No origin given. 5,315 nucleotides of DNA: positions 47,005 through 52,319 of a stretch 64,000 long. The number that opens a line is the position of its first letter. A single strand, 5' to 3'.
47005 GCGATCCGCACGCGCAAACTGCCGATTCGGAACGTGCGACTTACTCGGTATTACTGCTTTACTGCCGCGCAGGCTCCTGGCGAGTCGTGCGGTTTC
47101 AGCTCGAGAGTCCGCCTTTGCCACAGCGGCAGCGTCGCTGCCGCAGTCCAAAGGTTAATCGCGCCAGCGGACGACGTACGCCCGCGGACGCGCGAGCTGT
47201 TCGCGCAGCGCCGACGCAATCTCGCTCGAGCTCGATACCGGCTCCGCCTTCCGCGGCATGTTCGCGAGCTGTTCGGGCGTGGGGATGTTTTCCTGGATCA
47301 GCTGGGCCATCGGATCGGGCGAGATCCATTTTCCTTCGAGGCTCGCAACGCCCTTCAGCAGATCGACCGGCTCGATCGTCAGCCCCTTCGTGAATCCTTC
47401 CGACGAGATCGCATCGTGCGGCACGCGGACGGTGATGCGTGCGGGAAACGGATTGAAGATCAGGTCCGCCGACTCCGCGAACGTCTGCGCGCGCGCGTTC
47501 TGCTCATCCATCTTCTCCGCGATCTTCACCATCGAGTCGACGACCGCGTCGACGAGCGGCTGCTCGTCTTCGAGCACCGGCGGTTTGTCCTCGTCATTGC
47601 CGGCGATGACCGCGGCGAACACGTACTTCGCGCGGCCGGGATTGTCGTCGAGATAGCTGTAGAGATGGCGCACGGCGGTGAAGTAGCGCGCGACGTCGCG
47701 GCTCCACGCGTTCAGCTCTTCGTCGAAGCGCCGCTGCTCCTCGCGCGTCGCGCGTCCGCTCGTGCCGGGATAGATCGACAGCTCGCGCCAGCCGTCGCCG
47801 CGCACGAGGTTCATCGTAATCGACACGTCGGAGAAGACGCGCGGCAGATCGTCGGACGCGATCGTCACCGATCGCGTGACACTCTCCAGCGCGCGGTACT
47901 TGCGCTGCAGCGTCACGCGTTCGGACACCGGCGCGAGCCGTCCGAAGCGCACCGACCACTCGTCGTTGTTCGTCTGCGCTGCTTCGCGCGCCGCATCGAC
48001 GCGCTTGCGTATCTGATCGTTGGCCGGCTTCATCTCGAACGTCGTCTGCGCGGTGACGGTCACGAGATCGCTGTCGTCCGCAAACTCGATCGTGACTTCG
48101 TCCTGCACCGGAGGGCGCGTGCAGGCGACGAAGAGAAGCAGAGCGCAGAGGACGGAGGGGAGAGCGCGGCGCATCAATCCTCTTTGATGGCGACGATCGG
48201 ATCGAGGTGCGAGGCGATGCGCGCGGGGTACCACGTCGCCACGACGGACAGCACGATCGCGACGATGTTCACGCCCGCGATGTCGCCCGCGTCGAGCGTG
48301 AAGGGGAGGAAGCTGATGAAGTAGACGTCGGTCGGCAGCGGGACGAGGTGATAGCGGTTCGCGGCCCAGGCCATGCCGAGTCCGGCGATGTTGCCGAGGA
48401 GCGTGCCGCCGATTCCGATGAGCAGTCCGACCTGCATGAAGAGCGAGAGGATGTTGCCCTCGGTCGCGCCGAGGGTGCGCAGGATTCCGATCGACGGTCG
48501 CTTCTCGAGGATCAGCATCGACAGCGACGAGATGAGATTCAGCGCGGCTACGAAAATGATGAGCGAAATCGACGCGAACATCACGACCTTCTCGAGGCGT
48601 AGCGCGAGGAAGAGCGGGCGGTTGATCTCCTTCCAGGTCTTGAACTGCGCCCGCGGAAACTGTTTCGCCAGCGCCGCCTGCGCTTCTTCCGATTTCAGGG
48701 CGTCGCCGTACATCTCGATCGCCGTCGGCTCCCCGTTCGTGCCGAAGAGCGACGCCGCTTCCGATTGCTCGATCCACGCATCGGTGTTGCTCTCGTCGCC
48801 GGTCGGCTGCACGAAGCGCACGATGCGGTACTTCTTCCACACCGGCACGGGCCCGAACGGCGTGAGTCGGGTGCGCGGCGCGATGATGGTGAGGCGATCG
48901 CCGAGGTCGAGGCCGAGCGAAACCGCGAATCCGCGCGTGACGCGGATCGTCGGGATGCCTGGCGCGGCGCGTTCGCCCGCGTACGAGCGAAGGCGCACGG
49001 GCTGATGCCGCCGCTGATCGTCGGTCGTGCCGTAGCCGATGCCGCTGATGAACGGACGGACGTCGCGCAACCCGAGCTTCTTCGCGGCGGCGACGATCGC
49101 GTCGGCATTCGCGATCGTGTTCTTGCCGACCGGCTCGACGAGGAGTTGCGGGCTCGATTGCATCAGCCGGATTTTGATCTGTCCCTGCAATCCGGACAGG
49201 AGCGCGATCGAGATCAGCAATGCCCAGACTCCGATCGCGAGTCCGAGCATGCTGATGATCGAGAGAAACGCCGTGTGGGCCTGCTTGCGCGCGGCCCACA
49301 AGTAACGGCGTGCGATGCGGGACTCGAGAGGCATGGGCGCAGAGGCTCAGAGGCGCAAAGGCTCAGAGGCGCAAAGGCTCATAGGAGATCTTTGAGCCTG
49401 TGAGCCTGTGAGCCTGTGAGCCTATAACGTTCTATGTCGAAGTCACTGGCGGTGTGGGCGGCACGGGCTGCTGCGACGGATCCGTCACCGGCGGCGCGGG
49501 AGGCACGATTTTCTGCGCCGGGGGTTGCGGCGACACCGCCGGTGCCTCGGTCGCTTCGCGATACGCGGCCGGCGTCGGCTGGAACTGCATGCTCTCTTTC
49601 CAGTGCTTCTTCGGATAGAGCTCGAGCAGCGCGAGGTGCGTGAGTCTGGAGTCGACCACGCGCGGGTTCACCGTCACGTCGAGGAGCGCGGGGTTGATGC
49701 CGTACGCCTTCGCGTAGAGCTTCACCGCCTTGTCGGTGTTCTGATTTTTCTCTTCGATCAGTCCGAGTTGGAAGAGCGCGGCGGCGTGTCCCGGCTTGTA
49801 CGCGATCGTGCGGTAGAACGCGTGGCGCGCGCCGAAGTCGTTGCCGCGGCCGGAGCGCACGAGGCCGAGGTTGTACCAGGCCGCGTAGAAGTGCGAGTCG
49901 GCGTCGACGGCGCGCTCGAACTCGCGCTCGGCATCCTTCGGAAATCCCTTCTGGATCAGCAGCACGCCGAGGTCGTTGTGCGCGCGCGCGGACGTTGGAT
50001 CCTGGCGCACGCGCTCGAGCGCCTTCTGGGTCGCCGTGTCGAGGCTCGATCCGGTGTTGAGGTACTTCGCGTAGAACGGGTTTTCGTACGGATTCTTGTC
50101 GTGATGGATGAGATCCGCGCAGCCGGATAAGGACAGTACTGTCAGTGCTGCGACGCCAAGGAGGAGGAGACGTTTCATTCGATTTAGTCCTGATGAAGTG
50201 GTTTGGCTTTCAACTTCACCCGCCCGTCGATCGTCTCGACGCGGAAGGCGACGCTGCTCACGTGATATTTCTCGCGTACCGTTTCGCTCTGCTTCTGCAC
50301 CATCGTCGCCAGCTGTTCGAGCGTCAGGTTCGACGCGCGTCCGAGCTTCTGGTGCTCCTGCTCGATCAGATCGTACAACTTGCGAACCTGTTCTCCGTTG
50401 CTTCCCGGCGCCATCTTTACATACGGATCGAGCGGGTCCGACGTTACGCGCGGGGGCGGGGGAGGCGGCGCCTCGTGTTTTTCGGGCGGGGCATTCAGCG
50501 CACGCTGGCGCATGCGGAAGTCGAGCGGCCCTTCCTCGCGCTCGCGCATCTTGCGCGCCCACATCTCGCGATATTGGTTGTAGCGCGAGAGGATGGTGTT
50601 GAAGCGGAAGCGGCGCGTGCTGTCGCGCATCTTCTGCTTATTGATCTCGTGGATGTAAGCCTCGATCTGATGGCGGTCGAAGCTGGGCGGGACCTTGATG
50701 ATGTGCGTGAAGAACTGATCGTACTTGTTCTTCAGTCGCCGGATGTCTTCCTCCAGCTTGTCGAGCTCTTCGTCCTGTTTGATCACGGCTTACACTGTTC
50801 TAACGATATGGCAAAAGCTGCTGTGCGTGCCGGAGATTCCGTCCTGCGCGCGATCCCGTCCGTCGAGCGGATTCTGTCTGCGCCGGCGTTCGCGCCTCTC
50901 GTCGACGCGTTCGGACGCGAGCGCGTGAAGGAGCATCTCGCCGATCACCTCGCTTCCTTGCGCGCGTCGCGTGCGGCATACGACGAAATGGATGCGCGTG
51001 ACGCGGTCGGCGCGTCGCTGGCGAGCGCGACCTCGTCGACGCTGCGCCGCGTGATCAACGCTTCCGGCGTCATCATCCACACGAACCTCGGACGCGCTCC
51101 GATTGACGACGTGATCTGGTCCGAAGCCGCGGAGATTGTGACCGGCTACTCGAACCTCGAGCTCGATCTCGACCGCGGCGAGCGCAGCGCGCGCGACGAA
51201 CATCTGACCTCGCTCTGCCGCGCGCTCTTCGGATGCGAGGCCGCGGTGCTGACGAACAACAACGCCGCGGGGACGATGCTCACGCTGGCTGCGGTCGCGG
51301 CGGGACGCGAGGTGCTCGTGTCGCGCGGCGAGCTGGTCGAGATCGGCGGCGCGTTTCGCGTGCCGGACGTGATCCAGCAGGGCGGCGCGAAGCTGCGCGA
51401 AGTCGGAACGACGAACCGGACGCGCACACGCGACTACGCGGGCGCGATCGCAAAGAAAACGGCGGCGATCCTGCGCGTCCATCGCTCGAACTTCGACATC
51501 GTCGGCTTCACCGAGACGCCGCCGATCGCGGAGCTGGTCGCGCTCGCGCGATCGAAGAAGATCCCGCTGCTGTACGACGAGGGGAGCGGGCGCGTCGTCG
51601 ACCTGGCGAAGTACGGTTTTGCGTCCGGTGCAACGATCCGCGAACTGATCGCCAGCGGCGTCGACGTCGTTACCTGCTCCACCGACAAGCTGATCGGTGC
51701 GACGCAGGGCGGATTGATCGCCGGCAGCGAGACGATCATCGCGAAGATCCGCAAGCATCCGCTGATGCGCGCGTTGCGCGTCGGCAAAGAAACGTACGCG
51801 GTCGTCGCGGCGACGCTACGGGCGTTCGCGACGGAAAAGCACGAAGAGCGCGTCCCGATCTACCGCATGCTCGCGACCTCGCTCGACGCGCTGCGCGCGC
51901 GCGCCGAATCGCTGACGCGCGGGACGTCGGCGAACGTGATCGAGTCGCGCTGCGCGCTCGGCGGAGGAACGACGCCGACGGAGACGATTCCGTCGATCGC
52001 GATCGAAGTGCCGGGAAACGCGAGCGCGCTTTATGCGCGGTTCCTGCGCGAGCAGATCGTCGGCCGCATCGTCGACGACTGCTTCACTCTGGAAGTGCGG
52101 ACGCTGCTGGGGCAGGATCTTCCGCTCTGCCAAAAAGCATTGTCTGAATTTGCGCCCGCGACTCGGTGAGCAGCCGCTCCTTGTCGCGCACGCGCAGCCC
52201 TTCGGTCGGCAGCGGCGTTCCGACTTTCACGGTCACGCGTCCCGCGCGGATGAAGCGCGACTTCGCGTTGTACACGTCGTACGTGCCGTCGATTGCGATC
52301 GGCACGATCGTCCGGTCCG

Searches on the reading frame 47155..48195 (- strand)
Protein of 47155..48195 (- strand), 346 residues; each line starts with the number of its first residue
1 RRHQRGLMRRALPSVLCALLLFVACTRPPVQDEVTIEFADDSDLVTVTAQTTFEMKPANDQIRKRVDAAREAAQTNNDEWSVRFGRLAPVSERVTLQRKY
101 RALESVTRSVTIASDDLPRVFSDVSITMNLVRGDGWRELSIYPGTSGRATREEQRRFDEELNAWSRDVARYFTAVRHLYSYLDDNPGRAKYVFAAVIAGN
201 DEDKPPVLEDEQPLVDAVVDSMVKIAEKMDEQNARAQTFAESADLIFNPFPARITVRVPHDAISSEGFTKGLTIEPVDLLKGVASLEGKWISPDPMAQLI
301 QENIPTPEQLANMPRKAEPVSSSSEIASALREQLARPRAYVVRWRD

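Call 11: search_protein_families(library=pfam, proteins=[window:47155-48195:-], max_evalue=0.01)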
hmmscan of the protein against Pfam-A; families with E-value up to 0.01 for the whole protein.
window:47155-48195:- (346 aa): 0 families

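Call 19: find_homologous_proteins(query=window:47158-48177:-, max_evalue=0.00001)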
Query window:47158-48177:- (340 aa): 282 proteins with E <= 0.00001 among 8000 candidates; the best 120 are listed.
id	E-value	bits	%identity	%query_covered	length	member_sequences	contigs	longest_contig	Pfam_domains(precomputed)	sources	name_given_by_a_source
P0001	3.9e-188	642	86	99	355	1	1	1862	-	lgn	-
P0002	7.8e-169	579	79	100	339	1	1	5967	-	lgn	-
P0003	2.3e-159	548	72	100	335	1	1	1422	-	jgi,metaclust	metaclust:\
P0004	2.2e-156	538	71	100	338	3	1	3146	-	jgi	-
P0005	2.1e-147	508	67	94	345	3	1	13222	-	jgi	-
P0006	6.5e-147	507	79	84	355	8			-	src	-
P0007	1.1e-140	486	67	100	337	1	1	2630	-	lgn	-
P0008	5.4e-139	481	66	94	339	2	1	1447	-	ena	-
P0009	1.9e-133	462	64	95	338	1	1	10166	-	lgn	-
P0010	1.6e-132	459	66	95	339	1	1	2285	-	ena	-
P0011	2.1e-132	459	63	94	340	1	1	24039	-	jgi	jgi:hypothetical protein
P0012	2.9e-131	455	64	95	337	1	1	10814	-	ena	-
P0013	1.2e-129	450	64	95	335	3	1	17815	-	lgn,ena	-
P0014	6.3e-129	448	63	94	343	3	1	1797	-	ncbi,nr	ncbi:MAG TPA: hypothetical protein VHL59_03945 [Thermoanaerobaculia bacterium]|nr:hypothetical prote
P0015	7.9e-129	447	62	95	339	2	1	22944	-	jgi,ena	-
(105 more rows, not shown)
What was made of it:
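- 47155..48177 (-): Context: a 340-aa lipoprotein-like gene with no Pfam hit, ATGA-coupled to the LolE/FtsX permease at 48174-49334. Its stop lies 73 bp from the tail. Homologs are Thermoanaerobaculia proteins (call 19).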

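Call 20: find_encoding_contigs(protein=P0001, flank=5000, max_places=3)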
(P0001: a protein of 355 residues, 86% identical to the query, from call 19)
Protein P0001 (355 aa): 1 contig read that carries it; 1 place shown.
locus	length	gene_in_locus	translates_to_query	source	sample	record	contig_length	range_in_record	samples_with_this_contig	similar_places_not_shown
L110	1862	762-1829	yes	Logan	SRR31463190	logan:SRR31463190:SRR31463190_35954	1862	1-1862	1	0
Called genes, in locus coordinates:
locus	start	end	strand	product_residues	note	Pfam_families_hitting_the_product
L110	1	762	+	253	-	?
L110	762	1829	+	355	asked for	-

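Call 21: find_encoding_contigs(protein=P0002, flank=5000, max_places=3)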
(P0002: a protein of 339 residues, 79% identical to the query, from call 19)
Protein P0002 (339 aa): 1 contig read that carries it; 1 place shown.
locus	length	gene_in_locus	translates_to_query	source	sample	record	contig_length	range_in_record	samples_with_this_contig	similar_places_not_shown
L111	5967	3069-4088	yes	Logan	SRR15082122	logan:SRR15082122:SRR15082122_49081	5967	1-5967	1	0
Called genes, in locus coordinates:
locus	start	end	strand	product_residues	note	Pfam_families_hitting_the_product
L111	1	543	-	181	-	?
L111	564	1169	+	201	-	-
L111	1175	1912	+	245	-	PF13428:TPR_14 (faint), PF13414:TPR_11 (faint), PF13424:TPR_12 (faint), PF13431:TPR_17 (faint), PF14559:TPR_19 (faint), PF00515:TPR_1 (faint), PF07719:TPR_2 (faint), PF13432:TPR_16 (weak), +1 more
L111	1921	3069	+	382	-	PF12704:MacB_PCD (weak), PF02687:FtsX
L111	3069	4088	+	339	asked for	-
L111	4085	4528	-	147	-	PF00583:Acetyltransf_1, PF13673:Acetyltransf_10, PF13508:Acetyltransf_7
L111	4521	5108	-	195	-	PF00814:TsaD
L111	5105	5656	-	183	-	PF00383:dCMP_cyt_deam_1, PF14437:MafB19-deam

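Call 22: find_encoding_contigs(protein=P0005, flank=5000, max_places=3)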
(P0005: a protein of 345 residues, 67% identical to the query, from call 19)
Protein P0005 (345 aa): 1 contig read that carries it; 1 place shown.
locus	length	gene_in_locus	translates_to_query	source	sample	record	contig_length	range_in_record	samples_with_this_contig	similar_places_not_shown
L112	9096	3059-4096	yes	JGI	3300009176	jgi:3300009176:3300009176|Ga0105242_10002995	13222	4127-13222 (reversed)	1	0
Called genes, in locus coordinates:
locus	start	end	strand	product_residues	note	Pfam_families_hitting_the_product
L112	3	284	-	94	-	?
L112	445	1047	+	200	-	-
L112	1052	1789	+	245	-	PF13428:TPR_14 (faint), PF13424:TPR_12 (faint), PF14559:TPR_19 (faint), PF07719:TPR_2 (faint), PF13414:TPR_11 (faint), PF13431:TPR_17 (faint), PF13181:TPR_8 (faint), PF13432:TPR_16 (weak)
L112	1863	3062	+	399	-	PF12704:MacB_PCD (weak), PF02687:FtsX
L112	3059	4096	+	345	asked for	-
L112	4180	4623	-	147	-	PF13480:Acetyltransf_6 (faint), PF00583:Acetyltransf_1, PF13673:Acetyltransf_10, PF13508:Acetyltransf_7, PF14542:Acetyltransf_CG (weak)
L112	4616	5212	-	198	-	PF00814:TsaD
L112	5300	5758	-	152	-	PF00383:dCMP_cyt_deam_1, PF14437:MafB19-deam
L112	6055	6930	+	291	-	PF01551:Peptidase_M23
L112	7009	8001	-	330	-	PF00890:FAD_binding_2 (weak), PF01266:DAO (faint), PF01494:FAD_binding_3 (weak), PF01946:Thi4 (faint), PF03486:HI0933_like (faint), PF07992:Pyr_redox_2, PF13738:Pyr_redox_3, PF00070:Pyr_redox, +1 more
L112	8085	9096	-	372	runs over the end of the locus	PF01612:DNA_pol_A_exo1, PF00570:HRDC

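Call 42: find_encoding_contigs(protein=window:47155-48177:-, flank=3000, max_places=6)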
Protein window:47155-48177:- (340 aa): no gene with exactly this product is on record in the collection.
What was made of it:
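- Tried and rejected: It is not on record (call 42).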

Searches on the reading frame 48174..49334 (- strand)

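Call 11: search_protein_families(library=pfam, proteins=[window:48174-49334:-], max_evalue=0.01)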
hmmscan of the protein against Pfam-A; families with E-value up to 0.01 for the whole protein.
window:48174-49334:- (386 aa): 2 families
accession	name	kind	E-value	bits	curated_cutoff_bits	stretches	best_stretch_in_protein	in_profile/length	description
PF02687.27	FtsX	-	2.5e-18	66.7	25.5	1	256-379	4-120/120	FtsX-like permease C-terminal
PF12704.14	MacB_PCD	-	3.4e-05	24.6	27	1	25-106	1-86/207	MacB-like periplasmic core domain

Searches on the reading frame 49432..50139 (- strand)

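Call 93: search_protein_families(library=pfam, proteins=[window:49432-50139:-], max_evalue=0.00001)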
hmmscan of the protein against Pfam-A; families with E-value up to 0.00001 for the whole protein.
window:49432-50139:- (235 aa): 8 families
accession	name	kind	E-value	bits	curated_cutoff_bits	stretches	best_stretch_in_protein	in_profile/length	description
PF13432.12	TPR_16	-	2e-12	47.7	32.7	0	104-150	16-62/65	Tetratricopeptide repeat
PF07719.23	TPR_2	-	1.4e-11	44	27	0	119-150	1-32/34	Tetratricopeptide repeat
PF13431.12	TPR_17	-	1.5e-10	40.9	24.4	0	109-139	3-33/34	Tetratricopeptide repeat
PF13424.12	TPR_12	-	1.3e-07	32.1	30.1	0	112-148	30-74/77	Tetratricopeptide repeat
PF14559.12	TPR_19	-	1.8e-07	31.8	25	0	38-90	11-63/68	Tetratricopeptide repeat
PF13428.12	TPR_14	-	1.9e-07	31.5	23.5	0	52-92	2-42/44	Tetratricopeptide repeat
PF13181.12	TPR_8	-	3.7e-07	30.2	25.7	0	119-151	1-33/34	Tetratricopeptide repeat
PF00515.34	TPR_1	-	1.3e-06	28.4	27.8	0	119-150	1-32/34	Tetratricopeptide repeat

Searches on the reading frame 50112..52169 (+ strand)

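Call 93: search_protein_families(library=pfam, proteins=[window:50112-52169:+], max_evalue=0.00001)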
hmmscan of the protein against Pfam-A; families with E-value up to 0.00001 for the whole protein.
window:50112-52169:+ (685 aa): 3 families
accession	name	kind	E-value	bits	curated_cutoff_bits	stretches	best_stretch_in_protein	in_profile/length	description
PF03841.19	SelA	-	5.8e-119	397.8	22.8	1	314-665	1-366/367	L-seryl-tRNA selenium transferase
PF12390.13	Se-cys_synth_N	-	1.3e-09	38.4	22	1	245-284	1-40/40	Selenocysteine synthase N terminal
PF01212.27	Beta_elim_lyase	-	3.5e-06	27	27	0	363-554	35-227/288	Beta-eliminating lyase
